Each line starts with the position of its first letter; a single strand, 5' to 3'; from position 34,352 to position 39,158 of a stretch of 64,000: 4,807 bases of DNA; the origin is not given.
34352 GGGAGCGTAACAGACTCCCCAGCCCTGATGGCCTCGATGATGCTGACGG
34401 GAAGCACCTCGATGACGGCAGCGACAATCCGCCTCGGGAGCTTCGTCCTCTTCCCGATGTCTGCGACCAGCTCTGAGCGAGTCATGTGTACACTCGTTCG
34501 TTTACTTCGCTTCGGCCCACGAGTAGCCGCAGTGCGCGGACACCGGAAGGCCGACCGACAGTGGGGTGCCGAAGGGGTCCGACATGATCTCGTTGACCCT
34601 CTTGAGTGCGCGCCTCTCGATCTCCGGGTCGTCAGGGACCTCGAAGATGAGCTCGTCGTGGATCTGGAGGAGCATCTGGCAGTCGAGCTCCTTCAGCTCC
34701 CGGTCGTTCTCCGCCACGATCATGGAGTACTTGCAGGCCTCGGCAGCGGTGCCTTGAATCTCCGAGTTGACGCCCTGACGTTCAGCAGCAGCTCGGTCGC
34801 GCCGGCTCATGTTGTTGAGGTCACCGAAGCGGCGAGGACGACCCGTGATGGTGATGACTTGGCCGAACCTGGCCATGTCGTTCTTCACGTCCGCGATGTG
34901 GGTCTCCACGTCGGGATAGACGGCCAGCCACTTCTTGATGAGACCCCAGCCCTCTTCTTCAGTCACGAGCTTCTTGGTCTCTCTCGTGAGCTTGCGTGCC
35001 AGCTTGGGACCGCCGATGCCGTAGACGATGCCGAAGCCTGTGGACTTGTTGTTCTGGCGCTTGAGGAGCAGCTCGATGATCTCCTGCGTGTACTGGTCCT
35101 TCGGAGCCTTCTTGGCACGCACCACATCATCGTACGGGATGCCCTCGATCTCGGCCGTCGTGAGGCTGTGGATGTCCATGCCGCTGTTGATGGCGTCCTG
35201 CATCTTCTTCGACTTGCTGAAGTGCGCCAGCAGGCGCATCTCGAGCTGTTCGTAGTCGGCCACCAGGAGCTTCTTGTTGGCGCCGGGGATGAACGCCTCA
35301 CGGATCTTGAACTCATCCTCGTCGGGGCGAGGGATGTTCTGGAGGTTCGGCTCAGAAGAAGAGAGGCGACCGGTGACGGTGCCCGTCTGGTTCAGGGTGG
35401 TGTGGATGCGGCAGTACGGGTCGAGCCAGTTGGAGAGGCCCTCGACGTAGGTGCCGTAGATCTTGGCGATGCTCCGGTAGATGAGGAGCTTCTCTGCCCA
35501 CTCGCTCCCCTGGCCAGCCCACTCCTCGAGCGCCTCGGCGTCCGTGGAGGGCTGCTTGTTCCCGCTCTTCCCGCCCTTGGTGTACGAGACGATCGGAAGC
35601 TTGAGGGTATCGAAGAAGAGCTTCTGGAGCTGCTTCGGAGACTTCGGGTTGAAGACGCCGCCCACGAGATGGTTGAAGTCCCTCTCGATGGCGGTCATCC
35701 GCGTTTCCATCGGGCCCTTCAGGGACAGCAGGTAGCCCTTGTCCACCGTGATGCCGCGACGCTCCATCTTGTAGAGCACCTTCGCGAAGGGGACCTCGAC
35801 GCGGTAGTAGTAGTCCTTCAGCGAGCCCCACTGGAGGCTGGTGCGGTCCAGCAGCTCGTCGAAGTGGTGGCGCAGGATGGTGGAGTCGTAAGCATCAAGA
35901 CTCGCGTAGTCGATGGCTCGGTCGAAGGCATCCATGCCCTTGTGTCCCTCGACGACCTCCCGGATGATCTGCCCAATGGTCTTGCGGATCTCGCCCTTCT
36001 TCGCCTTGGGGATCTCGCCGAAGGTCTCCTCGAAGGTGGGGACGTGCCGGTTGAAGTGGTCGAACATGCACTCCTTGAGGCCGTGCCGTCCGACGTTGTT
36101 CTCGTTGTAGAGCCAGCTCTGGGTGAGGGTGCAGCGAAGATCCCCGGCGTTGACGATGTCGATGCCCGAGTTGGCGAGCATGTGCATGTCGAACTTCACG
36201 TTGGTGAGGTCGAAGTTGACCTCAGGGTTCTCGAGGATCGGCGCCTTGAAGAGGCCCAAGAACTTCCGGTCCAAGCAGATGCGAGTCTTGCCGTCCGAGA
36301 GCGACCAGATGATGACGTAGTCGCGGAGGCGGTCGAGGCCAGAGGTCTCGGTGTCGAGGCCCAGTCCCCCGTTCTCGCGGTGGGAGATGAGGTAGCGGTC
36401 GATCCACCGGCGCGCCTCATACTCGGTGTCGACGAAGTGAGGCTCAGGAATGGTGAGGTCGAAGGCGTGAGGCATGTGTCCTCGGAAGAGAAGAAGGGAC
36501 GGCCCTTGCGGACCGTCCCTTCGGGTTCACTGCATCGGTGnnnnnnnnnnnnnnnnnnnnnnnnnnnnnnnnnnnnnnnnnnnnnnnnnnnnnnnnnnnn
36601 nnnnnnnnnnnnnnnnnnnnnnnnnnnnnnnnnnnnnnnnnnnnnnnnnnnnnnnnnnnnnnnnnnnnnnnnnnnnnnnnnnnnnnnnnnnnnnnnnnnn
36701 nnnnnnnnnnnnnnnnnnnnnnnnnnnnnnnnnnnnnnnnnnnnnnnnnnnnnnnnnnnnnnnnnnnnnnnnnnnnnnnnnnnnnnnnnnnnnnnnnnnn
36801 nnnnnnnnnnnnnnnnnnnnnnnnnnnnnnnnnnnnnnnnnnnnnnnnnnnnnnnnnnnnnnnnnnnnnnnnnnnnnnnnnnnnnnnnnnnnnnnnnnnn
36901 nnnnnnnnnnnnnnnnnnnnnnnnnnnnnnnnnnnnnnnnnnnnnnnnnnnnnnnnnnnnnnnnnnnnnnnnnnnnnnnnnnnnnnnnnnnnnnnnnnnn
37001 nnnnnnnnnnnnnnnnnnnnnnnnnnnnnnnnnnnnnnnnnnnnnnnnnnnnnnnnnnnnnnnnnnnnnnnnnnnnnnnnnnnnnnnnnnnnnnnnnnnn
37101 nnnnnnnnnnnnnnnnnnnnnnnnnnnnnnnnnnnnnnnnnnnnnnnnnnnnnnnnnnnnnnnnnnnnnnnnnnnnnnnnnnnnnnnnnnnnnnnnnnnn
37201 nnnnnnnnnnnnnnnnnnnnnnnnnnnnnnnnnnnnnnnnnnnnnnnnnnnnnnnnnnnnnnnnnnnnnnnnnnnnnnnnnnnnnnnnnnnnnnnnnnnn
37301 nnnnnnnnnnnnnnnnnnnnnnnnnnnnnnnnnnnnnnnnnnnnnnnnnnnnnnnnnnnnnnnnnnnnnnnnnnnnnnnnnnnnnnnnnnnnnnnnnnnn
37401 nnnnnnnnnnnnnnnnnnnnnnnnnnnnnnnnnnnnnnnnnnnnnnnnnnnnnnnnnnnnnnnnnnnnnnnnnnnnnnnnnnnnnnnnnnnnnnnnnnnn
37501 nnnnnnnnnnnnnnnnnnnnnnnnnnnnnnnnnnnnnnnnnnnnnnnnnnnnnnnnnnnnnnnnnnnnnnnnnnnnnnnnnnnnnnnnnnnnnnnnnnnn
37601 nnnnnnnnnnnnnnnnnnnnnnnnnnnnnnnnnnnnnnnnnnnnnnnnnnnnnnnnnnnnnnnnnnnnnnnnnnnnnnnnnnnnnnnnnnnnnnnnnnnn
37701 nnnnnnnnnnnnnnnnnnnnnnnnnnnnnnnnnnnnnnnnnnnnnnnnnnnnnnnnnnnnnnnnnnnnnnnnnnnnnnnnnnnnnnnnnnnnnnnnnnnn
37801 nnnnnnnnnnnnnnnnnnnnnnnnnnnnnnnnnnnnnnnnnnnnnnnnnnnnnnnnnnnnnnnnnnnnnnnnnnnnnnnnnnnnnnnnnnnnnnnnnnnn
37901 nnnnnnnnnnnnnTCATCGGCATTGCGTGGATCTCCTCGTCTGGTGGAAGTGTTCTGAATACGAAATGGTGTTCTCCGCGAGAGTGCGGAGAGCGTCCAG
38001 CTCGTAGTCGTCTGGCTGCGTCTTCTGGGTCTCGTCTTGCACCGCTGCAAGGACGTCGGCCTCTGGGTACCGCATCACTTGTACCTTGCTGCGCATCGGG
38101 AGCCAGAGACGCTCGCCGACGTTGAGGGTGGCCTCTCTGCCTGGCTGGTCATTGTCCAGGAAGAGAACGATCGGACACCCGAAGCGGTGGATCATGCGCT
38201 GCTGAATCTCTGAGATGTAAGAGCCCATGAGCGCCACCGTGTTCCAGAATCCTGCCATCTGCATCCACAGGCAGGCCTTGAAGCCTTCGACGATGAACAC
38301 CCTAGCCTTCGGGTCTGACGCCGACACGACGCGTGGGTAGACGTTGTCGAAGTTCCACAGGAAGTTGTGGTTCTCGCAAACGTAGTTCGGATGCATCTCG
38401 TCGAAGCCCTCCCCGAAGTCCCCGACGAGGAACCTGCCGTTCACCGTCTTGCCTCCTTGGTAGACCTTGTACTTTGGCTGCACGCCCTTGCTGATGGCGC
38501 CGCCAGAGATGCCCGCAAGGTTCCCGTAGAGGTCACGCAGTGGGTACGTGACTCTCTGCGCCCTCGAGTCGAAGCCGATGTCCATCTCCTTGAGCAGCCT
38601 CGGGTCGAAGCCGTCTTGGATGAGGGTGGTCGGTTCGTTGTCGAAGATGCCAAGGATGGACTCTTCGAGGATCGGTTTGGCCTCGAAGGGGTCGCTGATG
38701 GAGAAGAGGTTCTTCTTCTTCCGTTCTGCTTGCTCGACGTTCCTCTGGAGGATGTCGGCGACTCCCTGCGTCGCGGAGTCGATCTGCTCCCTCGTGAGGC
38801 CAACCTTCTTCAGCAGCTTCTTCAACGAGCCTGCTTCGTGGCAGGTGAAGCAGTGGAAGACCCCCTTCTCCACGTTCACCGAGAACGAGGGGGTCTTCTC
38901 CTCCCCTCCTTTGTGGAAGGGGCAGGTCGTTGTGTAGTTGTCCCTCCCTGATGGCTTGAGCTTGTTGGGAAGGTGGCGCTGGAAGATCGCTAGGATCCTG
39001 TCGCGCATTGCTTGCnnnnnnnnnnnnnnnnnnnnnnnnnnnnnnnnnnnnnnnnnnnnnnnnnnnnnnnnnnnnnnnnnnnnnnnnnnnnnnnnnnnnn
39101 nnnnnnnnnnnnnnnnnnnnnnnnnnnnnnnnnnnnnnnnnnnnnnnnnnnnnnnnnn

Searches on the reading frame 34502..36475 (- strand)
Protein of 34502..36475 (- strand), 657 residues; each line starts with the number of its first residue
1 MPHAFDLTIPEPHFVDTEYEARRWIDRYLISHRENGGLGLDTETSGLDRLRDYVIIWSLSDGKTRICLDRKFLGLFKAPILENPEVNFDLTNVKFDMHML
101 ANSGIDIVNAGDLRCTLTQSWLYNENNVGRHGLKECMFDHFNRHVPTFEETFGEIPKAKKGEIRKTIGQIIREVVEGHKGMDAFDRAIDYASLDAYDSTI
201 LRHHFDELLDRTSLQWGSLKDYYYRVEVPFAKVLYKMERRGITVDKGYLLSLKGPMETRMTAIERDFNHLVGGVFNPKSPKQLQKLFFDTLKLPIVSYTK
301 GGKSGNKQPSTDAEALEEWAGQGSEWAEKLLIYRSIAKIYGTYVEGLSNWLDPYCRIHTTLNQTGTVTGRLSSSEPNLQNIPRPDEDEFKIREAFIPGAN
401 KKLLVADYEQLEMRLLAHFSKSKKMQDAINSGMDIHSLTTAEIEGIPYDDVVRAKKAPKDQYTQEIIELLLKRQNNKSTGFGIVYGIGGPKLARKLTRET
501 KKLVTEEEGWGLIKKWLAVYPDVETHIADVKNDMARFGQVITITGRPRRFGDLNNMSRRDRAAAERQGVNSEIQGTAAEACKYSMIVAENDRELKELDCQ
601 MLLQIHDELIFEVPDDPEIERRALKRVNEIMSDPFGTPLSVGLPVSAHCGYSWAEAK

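Call 22: search_protein_families(library=pfam, proteins=[window:34502-36475:-], max_evalue=0.001)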
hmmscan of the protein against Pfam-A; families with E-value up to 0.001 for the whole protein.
window:34502-36475:- (657 aa): 2 families
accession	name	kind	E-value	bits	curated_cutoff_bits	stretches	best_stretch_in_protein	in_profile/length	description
PF00476.26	DNA_pol_A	-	6e-97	325.4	34.3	1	249-655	4-381/381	DNA polymerase family A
PF01612.26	DNA_pol_A_exo1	-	1.8e-05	25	23.6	1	13-148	2-130/173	3'-5' exonuclease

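Call 63: search_dna_similar(query=window:34502-36475:-, collection=phages, mode=protein, max_rows=25)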
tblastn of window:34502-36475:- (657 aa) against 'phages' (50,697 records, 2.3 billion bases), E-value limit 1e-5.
The search stops at 5000 records and this limit was reached: more records match than are counted here, and every count below describes the 5000 best-scoring records only.
Records with a match: at least 5000; places in all: 5003; records where one place covers at least 80% of the query: 1309.
Best place of each record, by identity: <60% 5000.
By first word of the organism name: Vibrio 593; Mycobacterium 555; Salmonella 393; Microbacterium 331; Pseudomonas 311; Escherichia 306; Staphylococcus 305; Klebsiella 296; Bacillus 240; Arthrobacter 204; and 115 more.
By host as written in the record: - 701; Mycobacterium smegmatis mc2 155 377; Klebsiella pneumoniae 154; Microbacterium foliorum NRRL B-24224 147; Microbacterium foliorum NRRL B-24224 SEA 136; Escherichia coli 119; Arthrobacter sp. ATCC 21022 116; Staphylococcus aureus 104; and 968 more.
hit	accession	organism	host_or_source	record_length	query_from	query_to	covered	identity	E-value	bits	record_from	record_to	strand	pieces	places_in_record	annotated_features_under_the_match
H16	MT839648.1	Bacteriophage sp.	human fecal samples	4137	1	656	100%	30.8%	1e-66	243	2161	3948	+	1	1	record has no annotation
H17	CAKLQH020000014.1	Acinetobacter phage MD-2021a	not known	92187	38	656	94%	31.8%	5e-68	248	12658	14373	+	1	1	polA: DNA polymerase I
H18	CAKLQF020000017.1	Acinetobacter phage MD-2021a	not known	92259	38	656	94%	31.8%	5e-68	248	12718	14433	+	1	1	polA: DNA polymerase I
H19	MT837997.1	Bacteriophage sp.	human fecal samples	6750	14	655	98%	30.4%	6e-64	235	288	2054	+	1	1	record has no annotation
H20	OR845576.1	Escherichia phage ECO95 1-6-1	Escherichia coli O157:H7 ATCC 43895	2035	24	656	96%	30.3%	9e-65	231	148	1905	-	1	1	record has no annotation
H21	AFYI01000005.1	Salmonella enterica subsp. enterica serovar Infantis str. ...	Homo sapiens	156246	24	656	96%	30.3%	4e-62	230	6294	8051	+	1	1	DNA-directed DNA polymerase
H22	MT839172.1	Bacteriophage sp.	human fecal samples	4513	38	656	94%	30.4%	2e-64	236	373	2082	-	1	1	record has no annotation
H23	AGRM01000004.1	Salmonella enterica subsp. houtenae str. ATCC BAA-1581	Homo sapiens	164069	38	656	94%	30.3%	6e-61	227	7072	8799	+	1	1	DNA-directed DNA polymerase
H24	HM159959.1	Clostridium phage phiCTP1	-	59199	28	651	94%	30.0%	2e-37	222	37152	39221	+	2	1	putative DNA polymerase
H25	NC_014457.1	Clostridium phage phiCTP1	-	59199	28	651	94%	30.0%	2e-37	222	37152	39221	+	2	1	DNA polymerase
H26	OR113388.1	Clostridium phage vB_CtyS-FA88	Clostridium sp.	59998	28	647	93%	29.9%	1e-38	223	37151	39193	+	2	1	putative DNA polymerase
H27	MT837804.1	Bacteriophage sp.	human fecal samples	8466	40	656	94%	29.4%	5e-57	214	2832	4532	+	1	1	record has no annotation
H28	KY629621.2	Streptococcus virus MS1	Streptococcus pneumoniae R6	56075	25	631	91%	28.3%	4e-28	195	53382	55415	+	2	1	DNA polymerase I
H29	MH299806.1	Listeria phage LP-KV022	Listeria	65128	38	655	94%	27.5%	4e-37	155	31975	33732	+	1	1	DNA polymerase I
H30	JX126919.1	Listeria phage LP-110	-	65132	38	655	94%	27.5%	4e-37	155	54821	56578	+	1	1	DNA polymerase I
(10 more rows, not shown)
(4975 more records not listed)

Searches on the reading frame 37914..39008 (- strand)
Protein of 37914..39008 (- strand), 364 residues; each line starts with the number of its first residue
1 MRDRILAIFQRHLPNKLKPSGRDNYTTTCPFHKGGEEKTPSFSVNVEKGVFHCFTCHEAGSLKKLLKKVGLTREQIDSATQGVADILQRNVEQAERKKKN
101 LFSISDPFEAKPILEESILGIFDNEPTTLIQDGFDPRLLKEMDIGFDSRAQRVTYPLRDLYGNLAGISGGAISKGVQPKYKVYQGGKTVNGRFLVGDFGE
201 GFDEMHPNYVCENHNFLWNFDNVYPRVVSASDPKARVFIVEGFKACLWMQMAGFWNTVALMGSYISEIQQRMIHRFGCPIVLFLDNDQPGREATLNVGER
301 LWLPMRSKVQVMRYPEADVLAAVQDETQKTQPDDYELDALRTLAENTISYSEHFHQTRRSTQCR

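Call 22: search_protein_families(library=pfam, proteins=[window:37914-39008:-], max_evalue=0.001)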
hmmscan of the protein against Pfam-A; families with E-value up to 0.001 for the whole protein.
window:37914-39008:- (364 aa): 4 families
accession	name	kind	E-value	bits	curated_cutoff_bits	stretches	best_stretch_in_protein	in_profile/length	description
PF01807.25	Zn_ribbon_DnaG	-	2.5e-14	53.3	24.9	1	16-70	24-74/98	CHC2 zinc finger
PF13662.12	Toprim_4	-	2.8e-06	27.9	25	1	237-301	3-74/85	Toprim domain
PF13155.12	Toprim_2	-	2.1e-05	25.2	22.1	1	239-302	2-67/88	Toprim-like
PF01751.28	Toprim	-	0.00023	21.7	23.1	1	237-301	2-80/96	Toprim domain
